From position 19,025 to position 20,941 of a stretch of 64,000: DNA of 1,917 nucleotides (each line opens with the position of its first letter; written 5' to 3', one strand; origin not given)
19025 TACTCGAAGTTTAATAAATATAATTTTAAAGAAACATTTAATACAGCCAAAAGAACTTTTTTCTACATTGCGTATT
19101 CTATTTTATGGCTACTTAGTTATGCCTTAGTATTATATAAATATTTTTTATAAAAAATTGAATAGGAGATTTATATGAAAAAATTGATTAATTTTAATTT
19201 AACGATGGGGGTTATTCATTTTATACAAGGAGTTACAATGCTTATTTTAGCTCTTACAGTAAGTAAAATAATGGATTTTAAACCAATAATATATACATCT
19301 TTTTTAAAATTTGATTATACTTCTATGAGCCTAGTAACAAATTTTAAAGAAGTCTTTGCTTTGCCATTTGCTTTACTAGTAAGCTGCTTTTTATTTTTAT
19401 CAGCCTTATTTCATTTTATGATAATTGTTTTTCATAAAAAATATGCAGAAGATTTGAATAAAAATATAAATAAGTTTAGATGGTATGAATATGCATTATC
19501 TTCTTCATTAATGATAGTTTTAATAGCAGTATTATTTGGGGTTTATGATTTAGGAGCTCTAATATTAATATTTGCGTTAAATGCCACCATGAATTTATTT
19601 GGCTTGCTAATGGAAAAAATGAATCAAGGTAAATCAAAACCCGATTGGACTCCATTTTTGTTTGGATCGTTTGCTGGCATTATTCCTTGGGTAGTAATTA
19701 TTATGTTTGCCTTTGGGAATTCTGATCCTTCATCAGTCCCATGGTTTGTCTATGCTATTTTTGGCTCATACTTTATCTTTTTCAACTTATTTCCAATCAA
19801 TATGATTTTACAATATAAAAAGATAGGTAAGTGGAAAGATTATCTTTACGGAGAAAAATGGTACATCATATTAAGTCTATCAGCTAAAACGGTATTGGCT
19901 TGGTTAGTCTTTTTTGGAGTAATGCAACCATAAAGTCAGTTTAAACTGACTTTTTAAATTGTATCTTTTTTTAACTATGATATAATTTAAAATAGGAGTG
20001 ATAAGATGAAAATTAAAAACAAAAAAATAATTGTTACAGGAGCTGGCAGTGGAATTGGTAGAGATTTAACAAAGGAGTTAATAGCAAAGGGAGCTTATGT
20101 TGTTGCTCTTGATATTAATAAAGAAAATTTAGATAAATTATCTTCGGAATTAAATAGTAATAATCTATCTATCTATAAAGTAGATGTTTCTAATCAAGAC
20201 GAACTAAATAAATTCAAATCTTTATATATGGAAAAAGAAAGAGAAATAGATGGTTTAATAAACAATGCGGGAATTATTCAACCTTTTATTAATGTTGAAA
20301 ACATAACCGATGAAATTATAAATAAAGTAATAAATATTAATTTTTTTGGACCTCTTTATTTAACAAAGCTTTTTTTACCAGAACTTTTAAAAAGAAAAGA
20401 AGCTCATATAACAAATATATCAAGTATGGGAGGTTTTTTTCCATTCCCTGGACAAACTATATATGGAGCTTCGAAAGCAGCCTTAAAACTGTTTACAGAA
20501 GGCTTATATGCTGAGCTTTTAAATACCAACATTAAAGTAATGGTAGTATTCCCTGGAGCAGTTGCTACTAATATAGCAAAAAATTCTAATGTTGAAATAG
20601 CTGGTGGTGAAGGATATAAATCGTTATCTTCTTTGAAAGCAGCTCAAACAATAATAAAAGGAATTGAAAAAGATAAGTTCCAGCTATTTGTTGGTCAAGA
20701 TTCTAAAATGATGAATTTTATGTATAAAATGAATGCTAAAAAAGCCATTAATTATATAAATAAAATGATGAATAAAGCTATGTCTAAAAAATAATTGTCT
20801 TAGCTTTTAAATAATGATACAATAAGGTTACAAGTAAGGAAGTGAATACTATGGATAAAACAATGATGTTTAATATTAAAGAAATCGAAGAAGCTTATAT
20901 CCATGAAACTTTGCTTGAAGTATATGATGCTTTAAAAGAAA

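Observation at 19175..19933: Heliorhodopsin-like retinal protein in an AT-rich Bacillota-type genome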

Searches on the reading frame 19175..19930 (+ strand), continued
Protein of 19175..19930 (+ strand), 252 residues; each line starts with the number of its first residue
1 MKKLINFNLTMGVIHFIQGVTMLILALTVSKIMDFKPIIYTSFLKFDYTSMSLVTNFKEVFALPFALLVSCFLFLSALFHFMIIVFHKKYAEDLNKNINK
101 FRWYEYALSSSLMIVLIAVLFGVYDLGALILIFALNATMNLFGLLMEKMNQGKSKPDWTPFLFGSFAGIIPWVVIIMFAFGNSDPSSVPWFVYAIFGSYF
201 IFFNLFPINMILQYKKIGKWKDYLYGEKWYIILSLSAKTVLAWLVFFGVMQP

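Call 11: list_cluster_members(proteins=[P0001, P0005, P0007])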
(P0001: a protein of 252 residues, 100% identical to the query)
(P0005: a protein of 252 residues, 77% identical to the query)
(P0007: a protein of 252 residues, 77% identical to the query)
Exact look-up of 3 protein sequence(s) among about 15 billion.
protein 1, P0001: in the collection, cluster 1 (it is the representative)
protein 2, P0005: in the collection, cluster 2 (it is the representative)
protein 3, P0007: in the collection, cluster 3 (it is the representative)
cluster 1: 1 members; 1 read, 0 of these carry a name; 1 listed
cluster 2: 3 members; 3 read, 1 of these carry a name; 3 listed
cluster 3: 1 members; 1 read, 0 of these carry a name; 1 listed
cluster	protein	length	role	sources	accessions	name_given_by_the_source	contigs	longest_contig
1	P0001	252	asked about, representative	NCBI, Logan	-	-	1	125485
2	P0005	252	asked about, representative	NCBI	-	-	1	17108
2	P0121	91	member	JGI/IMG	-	hypothetical protein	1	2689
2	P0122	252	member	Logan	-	-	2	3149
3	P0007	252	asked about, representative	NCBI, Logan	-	-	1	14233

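Call 14: search_solved_structures(query=window:19175-19930:+, max_evalue=1e-40, show_alignments=5)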
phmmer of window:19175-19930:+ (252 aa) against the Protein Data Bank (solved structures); distinct sequences matched with E-value up to 1e-40: 6.
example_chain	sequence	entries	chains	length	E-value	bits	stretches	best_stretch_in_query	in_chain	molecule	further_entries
9vfc_A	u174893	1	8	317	1.5e-61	211.5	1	2-252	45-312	heliorhodopsin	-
6is6_A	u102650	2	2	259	1.2e-57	198.7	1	3-252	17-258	heliorhodopsin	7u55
7clj_A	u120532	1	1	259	3e-57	197.4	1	3-252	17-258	heliorhodopsin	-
9ljj_A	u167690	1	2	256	8.2e-53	182.9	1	2-252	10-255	Heliorhodopsin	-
6su3_X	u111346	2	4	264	9.2e-53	182.7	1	2-252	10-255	48C12 heliorhodopsin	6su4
6uh3_A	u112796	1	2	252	1.9e-52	181.6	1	2-249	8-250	Heliorhodopsin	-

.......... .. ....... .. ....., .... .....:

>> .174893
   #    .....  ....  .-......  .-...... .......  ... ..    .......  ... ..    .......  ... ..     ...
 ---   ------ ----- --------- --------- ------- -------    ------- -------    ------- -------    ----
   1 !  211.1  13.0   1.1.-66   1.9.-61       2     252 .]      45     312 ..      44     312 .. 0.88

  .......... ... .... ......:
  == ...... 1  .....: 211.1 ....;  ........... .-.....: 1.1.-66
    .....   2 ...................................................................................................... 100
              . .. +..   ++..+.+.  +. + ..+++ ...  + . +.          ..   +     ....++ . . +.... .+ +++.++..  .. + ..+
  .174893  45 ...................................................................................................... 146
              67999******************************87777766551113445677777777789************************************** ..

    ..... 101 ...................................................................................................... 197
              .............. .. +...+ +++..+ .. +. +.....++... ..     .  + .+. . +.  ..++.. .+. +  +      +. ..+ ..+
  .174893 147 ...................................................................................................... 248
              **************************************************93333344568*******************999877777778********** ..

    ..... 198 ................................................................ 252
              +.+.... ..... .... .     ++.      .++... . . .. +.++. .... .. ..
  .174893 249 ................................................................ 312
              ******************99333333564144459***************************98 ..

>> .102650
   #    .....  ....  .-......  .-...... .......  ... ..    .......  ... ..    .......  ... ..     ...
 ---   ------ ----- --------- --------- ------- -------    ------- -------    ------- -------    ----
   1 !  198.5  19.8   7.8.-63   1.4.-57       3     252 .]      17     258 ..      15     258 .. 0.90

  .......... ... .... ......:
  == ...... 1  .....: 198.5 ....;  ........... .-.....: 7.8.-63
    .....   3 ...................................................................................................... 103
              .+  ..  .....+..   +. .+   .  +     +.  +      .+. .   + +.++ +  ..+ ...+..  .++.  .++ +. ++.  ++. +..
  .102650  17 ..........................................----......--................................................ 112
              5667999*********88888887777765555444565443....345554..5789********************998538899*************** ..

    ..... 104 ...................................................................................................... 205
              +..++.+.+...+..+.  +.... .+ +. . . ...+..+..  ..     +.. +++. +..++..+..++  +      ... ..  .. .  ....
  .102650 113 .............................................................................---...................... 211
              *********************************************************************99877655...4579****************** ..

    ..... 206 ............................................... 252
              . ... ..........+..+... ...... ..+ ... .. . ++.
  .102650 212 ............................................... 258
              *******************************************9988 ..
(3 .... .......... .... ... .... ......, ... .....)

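Call 72: search_protein_families(library=pfam, proteins=[L033:8540-9760:-, L042:10850-11392:-, L057:612-1766:+, L072:97-1179:-, L054:8505-9872:-, L076:14292-15260:+, L006:9110-9829:-, L023:9526-9939:+, L013:10802-11482:+, L005:11801-12451:+], max_evalue=0.00001)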
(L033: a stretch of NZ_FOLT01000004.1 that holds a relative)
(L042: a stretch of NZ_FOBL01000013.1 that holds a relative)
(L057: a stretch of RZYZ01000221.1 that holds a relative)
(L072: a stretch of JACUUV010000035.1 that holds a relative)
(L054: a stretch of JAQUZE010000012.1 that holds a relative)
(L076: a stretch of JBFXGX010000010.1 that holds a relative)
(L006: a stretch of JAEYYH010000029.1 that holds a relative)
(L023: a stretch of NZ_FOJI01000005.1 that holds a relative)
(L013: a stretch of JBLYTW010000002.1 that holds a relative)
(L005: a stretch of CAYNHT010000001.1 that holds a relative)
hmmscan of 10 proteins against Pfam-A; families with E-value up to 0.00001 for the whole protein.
L033:8540-9760:- (406 aa): 1 family
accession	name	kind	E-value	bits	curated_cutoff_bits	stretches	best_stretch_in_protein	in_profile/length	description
PF00724.26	Oxidored_FMN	-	8.4e-57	193.4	27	1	4-337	1-338/342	NADH:flavin oxidoreductase / NADH oxidase family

L042:10850-11392:- (180 aa): 3 families
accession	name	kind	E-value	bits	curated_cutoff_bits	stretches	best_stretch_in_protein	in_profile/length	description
PF02834.22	LigT_PEase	-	2.1e-22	79.6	23.3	2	6-89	1-87/87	LigT like Phosphoesterase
PF13563.12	2_5_RNA_ligase2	-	1.4e-15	58.1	27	1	38-164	26-150/152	2'-5' RNA ligase superfamily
PF10469.15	AKAP7_NLS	-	7.1e-12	46.1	24.4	1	3-138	4-156/208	AKAP7 2'5' RNA ligase-like domain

L057:612-1766:+ (385 aa): 2 families
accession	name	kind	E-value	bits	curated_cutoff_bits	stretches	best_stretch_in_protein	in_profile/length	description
PF01546.33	Peptidase_M20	-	1.8e-43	149.3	24.6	1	73-381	1-205/206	Peptidase family M20/M25/M40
PF07687.19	M20_dimer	-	1.3e-14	54.4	21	1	186-278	8-100/107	Peptidase dimerisation domain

L072:97-1179:- (360 aa): 1 family
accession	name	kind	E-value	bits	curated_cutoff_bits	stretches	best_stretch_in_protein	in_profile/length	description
PF03747.19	ADP_ribosyl_GH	-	1.8e-46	159.6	26.2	1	9-330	1-287/287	ADP-ribosylglycohydrolase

L054:8505-9872:- (455 aa): 1 family
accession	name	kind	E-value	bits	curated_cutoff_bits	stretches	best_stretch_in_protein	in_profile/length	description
PF00875.24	DNA_photolyase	-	4.2e-18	66.3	26.6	1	21-178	1-157/164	DNA photolyase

L076:14292-15260:+ (323 aa): 1 family
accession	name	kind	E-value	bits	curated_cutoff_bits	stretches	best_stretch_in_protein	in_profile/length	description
PF14249.11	Tocopherol_cycl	-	3.3e-21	76.2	26.6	1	136-318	147-333/335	Tocopherol cyclase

L006:9110-9829:- (239 aa): 1 family
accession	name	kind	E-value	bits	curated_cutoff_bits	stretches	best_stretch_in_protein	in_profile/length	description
PF08713.17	DNA_alkylation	-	1.8e-13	51.1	21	1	22-217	3-211/213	DNA alkylation repair enzyme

L023:9526-9939:+ (138 aa): 1 family
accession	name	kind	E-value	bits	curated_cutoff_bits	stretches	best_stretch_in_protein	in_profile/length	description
PF09945.14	DUF2177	-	8.7e-44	149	26.9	1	12-131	4-123/124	Predicted membrane protein (DUF2177)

L013:10802-11482:+ (227 aa): 3 families
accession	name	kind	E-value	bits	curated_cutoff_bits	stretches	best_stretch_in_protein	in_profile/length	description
PF00106.31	adh_short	-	6e-25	88.3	26.6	1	2-184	1-186/195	short chain dehydrogenase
PF13561.12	adh_short_C2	-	2.2e-19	70.4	27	1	8-200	1-194/236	Enoyl-(Acyl carrier protein) reductase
PF01370.27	Epimerase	-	1.5e-06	28.2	20.9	1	4-178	1-170/240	NAD dependent epimerase/dehydratase family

L005:11801-12451:+ (217 aa): 3 families
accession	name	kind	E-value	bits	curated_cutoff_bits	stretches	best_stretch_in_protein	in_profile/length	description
PF00106.31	adh_short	-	1.3e-26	93.7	26.6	1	6-128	1-124/195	short chain dehydrogenase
PF13561.12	adh_short_C2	-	5.1e-18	65.9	27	1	12-129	1-120/236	Enoyl-(Acyl carrier protein) reductase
PF08659.16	KR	-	3.6e-06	27.4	22.6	1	8-127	3-127/180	KR domain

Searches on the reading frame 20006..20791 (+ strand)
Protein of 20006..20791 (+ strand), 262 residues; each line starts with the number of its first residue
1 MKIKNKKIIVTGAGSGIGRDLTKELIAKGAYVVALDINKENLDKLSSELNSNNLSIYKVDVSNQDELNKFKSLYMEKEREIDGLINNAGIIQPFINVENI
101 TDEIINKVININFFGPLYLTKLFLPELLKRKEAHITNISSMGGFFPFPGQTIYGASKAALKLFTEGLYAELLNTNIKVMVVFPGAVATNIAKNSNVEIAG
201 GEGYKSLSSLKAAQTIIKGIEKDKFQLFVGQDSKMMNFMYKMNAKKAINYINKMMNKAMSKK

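Call 3: search_protein_families(library=pfam, proteins=[window:20006-20791:+], max_evalue=0.1)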
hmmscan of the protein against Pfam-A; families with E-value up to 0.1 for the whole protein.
window:20006-20791:+ (262 aa): 13 families
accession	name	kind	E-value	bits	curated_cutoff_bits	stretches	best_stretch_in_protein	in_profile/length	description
PF00106.31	adh_short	-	8.4e-52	175.9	26.6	1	6-195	1-191/195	short chain dehydrogenase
PF13561.12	adh_short_C2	-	2.2e-33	116.2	27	1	12-194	1-184/236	Enoyl-(Acyl carrier protein) reductase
PF08659.16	KR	-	1e-12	48.8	22.6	1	8-165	3-161/180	KR domain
PF23441.1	SDR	-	0.00013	21.9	27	1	2-194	4-202/258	SDR-like rossmann domain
PF01370.27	Epimerase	-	0.00015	21.7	20.9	1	8-94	1-78/240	NAD dependent epimerase/dehydratase family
PF13460.12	NAD_binding_10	-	0.0021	18.4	27.2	1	12-69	1-56/184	NAD(P)H-binding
PF03435.24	Sacchrp_dh_NADP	-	0.0026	18.5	25.1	1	8-69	1-64/129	Saccharopine dehydrogenase NADP binding domain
PF02254.24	TrkA_N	-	0.003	18.3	23.8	1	8-70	1-58/116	TrkA-N domain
PF02719.21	Polysacc_synt_2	-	0.02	14.6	20.2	1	8-69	1-71/293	Polysaccharide biosynthesis protein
PF13649.12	Methyltransf_25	-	0.05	14.7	27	0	13-64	4-58/97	Methyltransferase domain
PF02737.24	3HCDH_N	-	0.061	13.7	22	0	8-57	2-50/180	3-hydroxyacyl-CoA dehydrogenase, NAD binding domain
PF03029.23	ATP_bind_1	-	0.063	13.5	27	0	23-67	60-104/240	Conserved hypothetical ATP binding protein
PF04321.23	RmlD_sub_bind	-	0.081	12.4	27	0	7-45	2-40/287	RmlD substrate binding domain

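Call 4: search_protein_families(library=ncbifam, proteins=[window:20006-20791:+], max_evalue=0.1)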
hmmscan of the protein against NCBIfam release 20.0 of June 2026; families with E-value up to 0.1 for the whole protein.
window:20006-20791:+ (262 aa): 245 families (the best 25 are shown)
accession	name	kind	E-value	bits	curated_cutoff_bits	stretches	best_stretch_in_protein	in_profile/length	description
NF005878.0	PRK07825.1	subfamily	1.6e-44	152.3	287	1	2-257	6-254/278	short chain dehydrogenase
NF004825.0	PRK06181.1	equivalog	2e-44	151.9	215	1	2-260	3-264/268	SDR family oxidoreductase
NF006565.0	PRK09072.1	equivalog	2.2e-44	152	238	1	1-240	1-238/265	SDR family oxidoreductase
NF006123.0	PRK08267.1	equivalog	7.7e-43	146.6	261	1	5-256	2-257/261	SDR family oxidoreductase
NF005559.1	PRK07231.1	subfamily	1.9e-41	142.2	215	1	3-195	2-195/249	glucose 1-dehydrogenase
NF005881.0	PRK07832.1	equivalog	4.7e-41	140.9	296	1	2-261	6-278/287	SDR family oxidoreductase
NF009466.0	PRK12826.1-2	subfamily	1.7e-38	132.5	222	1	4-195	2-196/248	3-oxoacyl-ACP reductase FabG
NF005806.0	PRK07666.1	equivalog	7.6e-38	130.1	286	1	2-218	4-219/239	3-ketoacyl-ACP reductase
NF006118.0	PRK08264.1-4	subfamily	1.8e-37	129.2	279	1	1-255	1-242/244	SDR family oxidoreductase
NF004514.1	PRK05855.1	equivalog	9.3e-37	126.8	455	1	3-199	311-507/578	SDR family oxidoreductase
NF004824.0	PRK06180.1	subfamily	2e-36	125.6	298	1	4-197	3-194/279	oxidoreductase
NF005372.1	PRK06914.1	subfamily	3.8e-35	121.5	320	1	6-221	3-219/279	SDR family oxidoreductase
NF004196.0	PRK05650.1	equivalog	7.4e-35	120.3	297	1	5-261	2-266/272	SDR family oxidoreductase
NF005594.0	PRK07326.1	equivalog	2.1e-34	119.1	271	1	2-195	3-195/237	SDR family oxidoreductase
NF052558.1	MBtsdlDhBudC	equivalog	1.2e-33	116.7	270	1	4-195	2-191/250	meso-2,3-butanediol dehydrogenase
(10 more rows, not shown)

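Call 75: search_solved_structures(query=window:20006-20791:+, max_evalue=1e-20)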
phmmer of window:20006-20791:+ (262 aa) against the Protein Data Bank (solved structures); distinct sequences matched with E-value up to 1e-20: 21.
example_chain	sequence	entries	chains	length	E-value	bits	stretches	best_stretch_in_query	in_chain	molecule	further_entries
2et6_A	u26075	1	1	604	3.2e-28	102.4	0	2-186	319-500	(3R)-hydroxyacyl-CoA dehydrogenase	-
4fn4_A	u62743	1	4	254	1.1e-25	94.1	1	2-197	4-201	Short chain dehydrogenase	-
4i5g_A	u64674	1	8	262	1.5e-25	93.6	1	3-194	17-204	Alclohol dehydrogenase/short-chain dehydrogenase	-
8g9v_A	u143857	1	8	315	3.7e-25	92.4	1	6-256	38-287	17-beta-hydroxysteroid dehydrogenase 13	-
3asu_A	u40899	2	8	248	3.8e-25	92.3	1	8-204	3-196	Short-chain dehydrogenase/reductase SDR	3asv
3m1a_A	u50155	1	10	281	5.7e-25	91.8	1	6-191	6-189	Putative dehydrogenase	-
2zat_A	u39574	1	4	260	4.1e-24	88.9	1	3-192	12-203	Dehydrogenase/reductase SDR family member 4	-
4i5f_A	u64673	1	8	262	5.2e-24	88.6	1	3-194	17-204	Alclohol dehydrogenase/short-chain dehydrogenase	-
9av8_A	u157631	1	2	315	3.8e-23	85.8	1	6-256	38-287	Hydroxysteroid 17-beta dehydrogenase 13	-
3o4r_A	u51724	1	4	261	3.4e-22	82.7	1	4-192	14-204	Dehydrogenase/reductase SDR family member 4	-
8g84_A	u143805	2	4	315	4.8e-22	82.2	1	6-256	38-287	Hydroxysteroid 17-beta dehydrogenase 13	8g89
8g93_A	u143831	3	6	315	6.3e-22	81.8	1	6-256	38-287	Hydroxysteroid 17-beta dehydrogenase 13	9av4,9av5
5gwr_A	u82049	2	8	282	1.8e-21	80.3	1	4-193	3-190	4-hydroxyisolecuine dehydrogenase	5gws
4bms_A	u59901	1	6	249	2.7e-21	79.7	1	3-194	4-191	ALCLOHOL DEHYDROGENASE/SHORT-CHAIN DEHYDROGENASE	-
4nbu_A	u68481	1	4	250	2.7e-21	79.7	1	2-190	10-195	3-oxoacyl-(Acyl-carrier-protein) reductase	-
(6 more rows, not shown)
